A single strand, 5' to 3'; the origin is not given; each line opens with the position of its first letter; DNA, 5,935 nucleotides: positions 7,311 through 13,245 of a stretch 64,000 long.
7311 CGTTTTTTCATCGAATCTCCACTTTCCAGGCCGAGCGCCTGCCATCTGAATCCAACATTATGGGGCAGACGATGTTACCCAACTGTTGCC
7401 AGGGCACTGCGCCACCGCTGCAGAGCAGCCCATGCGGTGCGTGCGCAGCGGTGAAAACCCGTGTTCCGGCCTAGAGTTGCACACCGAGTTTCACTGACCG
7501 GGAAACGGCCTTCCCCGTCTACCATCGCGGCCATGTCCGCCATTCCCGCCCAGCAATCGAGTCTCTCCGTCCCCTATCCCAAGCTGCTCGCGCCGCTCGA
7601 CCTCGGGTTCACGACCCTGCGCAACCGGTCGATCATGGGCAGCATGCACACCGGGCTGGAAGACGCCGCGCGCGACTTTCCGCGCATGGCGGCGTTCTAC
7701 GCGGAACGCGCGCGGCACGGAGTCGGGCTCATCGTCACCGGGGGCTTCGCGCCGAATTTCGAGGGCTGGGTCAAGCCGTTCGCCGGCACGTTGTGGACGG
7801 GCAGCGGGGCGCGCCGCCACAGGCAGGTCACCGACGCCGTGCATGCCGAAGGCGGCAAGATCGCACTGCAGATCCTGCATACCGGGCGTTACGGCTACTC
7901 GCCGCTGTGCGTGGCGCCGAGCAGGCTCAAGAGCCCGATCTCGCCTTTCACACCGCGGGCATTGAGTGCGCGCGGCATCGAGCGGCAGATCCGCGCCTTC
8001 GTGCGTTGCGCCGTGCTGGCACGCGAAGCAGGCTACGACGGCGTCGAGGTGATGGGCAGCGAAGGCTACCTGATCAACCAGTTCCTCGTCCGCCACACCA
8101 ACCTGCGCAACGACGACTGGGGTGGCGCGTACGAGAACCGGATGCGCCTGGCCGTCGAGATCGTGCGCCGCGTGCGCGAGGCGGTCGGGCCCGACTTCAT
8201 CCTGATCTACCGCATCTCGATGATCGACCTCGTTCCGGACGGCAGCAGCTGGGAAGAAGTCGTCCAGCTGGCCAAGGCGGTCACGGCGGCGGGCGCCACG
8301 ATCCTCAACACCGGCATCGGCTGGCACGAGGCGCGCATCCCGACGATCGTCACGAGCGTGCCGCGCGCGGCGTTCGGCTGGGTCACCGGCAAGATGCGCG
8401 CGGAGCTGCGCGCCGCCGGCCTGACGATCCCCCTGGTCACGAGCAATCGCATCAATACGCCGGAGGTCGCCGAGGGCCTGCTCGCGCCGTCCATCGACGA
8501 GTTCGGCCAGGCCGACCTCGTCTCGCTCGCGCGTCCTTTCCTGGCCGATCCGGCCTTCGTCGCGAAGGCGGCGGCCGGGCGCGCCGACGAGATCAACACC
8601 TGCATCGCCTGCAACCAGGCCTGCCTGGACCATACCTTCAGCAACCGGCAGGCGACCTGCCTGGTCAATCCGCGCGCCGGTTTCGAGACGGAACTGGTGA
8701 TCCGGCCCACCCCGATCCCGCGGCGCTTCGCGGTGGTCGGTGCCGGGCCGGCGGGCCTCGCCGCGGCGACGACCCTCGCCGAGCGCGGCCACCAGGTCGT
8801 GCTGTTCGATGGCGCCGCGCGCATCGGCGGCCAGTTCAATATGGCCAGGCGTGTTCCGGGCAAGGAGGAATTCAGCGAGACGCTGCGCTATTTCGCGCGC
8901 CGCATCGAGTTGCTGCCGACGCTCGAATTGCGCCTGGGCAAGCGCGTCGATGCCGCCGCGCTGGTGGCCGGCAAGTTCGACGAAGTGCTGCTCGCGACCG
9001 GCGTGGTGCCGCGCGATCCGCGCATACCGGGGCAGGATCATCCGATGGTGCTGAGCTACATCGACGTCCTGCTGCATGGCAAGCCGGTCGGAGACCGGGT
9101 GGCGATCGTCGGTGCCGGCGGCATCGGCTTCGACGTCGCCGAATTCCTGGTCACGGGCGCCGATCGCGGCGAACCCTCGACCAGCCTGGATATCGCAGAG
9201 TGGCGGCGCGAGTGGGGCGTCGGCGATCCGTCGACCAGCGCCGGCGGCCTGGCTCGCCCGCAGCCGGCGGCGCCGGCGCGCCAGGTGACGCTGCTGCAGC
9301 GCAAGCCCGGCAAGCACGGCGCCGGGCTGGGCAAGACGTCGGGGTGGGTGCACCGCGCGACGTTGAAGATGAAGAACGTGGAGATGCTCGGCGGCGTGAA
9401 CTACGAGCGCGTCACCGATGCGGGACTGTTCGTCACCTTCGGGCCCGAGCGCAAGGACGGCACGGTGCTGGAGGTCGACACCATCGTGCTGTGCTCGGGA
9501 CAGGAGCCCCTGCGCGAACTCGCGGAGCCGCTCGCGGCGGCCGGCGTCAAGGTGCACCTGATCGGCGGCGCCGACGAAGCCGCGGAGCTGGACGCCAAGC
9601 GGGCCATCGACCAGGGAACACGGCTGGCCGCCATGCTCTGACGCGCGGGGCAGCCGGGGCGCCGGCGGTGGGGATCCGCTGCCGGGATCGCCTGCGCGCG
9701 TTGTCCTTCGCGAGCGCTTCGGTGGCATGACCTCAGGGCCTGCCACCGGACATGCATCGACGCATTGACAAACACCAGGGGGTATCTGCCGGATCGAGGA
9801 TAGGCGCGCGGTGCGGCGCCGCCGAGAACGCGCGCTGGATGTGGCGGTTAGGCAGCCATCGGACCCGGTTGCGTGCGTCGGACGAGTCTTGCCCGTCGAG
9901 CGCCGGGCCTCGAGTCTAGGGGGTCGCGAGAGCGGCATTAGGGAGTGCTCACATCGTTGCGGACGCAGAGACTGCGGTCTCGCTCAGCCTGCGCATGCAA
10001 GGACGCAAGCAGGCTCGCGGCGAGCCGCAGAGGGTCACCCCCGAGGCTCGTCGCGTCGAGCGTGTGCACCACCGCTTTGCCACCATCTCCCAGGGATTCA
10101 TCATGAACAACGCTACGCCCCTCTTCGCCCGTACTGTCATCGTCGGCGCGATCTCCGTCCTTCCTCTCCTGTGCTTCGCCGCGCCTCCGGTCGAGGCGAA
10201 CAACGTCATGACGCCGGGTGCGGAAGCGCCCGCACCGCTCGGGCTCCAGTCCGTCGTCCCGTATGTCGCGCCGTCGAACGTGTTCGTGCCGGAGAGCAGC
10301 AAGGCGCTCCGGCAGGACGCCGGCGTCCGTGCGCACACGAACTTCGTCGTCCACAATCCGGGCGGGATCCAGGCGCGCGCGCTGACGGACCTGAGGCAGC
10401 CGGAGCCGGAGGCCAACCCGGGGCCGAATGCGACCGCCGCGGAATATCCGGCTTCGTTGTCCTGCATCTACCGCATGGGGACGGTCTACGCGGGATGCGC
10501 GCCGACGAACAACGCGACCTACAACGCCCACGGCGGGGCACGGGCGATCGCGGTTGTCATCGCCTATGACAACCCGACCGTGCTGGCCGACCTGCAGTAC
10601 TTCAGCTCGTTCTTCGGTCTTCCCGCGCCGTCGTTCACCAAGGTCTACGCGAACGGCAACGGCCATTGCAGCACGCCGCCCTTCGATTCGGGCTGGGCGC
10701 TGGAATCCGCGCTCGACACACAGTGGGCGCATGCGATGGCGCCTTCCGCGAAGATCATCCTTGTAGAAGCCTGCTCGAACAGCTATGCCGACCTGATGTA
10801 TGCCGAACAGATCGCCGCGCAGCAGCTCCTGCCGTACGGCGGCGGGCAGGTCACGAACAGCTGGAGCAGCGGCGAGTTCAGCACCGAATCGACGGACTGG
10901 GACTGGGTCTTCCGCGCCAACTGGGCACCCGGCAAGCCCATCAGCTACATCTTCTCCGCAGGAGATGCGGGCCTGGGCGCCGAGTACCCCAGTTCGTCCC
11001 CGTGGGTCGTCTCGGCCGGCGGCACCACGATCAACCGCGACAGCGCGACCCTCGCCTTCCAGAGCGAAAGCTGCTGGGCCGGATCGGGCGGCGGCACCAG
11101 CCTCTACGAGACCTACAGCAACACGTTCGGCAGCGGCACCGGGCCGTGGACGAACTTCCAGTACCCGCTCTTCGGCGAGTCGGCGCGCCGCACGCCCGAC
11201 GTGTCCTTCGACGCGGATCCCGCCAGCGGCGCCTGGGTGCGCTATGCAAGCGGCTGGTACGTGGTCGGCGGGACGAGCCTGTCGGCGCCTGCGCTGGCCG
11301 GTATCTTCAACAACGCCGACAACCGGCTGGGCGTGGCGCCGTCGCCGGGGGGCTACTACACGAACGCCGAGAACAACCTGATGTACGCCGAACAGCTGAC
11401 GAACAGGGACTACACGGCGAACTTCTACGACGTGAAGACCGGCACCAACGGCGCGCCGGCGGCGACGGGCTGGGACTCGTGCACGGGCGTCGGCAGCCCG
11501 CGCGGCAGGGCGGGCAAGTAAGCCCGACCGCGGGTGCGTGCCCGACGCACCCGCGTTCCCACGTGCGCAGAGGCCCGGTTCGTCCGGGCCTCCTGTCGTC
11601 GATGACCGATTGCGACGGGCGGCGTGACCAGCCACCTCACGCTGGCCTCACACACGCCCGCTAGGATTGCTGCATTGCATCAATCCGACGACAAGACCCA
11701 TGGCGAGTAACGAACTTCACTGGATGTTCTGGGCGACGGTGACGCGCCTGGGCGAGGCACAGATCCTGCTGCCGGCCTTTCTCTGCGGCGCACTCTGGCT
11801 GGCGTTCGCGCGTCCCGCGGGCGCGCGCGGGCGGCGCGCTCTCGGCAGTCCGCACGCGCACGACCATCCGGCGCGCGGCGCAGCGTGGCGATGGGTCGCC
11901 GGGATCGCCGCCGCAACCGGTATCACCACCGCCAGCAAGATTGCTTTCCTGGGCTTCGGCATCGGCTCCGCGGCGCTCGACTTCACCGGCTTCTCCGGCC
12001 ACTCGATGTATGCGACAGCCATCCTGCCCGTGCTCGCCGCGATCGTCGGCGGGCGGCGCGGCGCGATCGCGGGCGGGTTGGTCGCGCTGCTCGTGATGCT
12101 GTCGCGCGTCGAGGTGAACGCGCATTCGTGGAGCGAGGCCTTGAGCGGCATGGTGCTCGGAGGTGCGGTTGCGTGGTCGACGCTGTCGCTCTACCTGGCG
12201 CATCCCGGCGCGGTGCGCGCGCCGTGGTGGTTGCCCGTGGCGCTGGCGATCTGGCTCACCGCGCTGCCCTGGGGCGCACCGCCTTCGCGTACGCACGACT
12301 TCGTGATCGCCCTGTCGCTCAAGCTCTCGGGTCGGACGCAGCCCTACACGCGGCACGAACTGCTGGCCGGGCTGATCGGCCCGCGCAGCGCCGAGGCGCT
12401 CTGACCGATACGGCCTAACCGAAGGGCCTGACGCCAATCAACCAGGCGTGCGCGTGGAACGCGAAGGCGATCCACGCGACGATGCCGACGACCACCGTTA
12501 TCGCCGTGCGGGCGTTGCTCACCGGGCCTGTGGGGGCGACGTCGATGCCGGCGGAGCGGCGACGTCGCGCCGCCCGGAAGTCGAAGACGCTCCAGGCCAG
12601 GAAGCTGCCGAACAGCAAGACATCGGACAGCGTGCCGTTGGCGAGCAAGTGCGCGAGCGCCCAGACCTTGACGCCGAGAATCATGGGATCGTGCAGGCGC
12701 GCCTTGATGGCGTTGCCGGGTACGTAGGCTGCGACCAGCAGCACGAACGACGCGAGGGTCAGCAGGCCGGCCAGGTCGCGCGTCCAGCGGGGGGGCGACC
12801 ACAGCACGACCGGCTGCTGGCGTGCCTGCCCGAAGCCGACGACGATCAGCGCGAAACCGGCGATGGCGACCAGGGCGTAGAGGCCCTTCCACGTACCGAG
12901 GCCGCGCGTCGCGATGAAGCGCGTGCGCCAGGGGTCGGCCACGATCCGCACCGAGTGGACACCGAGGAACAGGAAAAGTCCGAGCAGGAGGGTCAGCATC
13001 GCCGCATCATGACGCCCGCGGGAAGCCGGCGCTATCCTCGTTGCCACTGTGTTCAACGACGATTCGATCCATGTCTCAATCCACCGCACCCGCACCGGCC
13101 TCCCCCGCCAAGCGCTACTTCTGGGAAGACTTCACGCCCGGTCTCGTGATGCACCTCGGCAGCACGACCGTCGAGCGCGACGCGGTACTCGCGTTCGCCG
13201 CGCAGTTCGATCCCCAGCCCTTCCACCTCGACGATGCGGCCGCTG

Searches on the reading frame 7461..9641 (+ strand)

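Call 8: search_protein_families(library=pfam, proteins=[window:7461-9641:+])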
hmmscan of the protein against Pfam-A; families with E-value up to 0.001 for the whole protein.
window:7461-9641:+ (726 aa): 12 families
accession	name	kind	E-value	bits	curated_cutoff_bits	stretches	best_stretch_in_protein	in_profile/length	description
PF00724.26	Oxidored_FMN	-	7.6e-78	262.6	27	1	41-377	1-342/342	NADH:flavin oxidoreductase / NADH oxidase family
PF07992.20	Pyr_redox_2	-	7.8e-25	88.3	26.1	1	423-698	3-251/291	Pyridine nucleotide-disulphide oxidoreductase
PF13450.12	NAD_binding_8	-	1.2e-09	38.7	21.9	1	425-471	1-45/68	NAD(P)-binding Rossmann-like domain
PF12831.13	FAD_oxidored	-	2.4e-06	27.6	27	1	424-462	3-41/416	FAD dependent oxidoreductase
PF00890.30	FAD_binding_2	-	3.9e-06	26.7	20.4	1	424-462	3-41/414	FAD binding domain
PF13738.12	Pyr_redox_3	-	5e-06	26.4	30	0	425-449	2-27/305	Pyridine nucleotide-disulphide oxidoreductase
PF03486.20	HI0933_like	-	6.1e-06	26.3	50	1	423-462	3-42/244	HI0933-like protein Rossmann domain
PF00070.33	Pyr_redox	-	7.6e-06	26.8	22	0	422-459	1-38/82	Pyridine nucleotide-disulphide oxidoreductase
PF01266.30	DAO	-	3.8e-05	23.8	27.9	1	423-457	2-37/353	FAD dependent oxidoreductase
PF01494.25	FAD_binding_3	-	0.00018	21.3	22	0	424-450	5-31/349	FAD binding domain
PF01593.30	Amino_oxidase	-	0.00045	20.1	19.8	1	431-457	2-28/443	Flavin containing amine oxidoreductase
PF01134.28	GIDA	-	0.0005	19.7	22.1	1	424-449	3-28/391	Glucose inhibited division protein A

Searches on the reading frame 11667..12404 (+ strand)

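Call 8: search_protein_families(library=pfam, proteins=[window:11667-12404:+])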
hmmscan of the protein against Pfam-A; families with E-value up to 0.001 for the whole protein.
window:11667-12404:+ (245 aa): 1 family
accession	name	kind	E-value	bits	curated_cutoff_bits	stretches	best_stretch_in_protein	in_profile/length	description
PF01569.27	PAP2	-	5.2e-08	33.2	27.2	1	109-175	52-124/130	PAP2 superfamily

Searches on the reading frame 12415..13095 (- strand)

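Call 8: search_protein_families(library=pfam, proteins=[window:12415-13095:-])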
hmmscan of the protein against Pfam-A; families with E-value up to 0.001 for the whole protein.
window:12415-13095:- (226 aa): 1 family
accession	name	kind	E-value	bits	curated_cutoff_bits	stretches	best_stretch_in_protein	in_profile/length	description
PF07298.16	NnrU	-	5.8e-59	199.3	24.7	1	36-224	2-188/188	NnrU protein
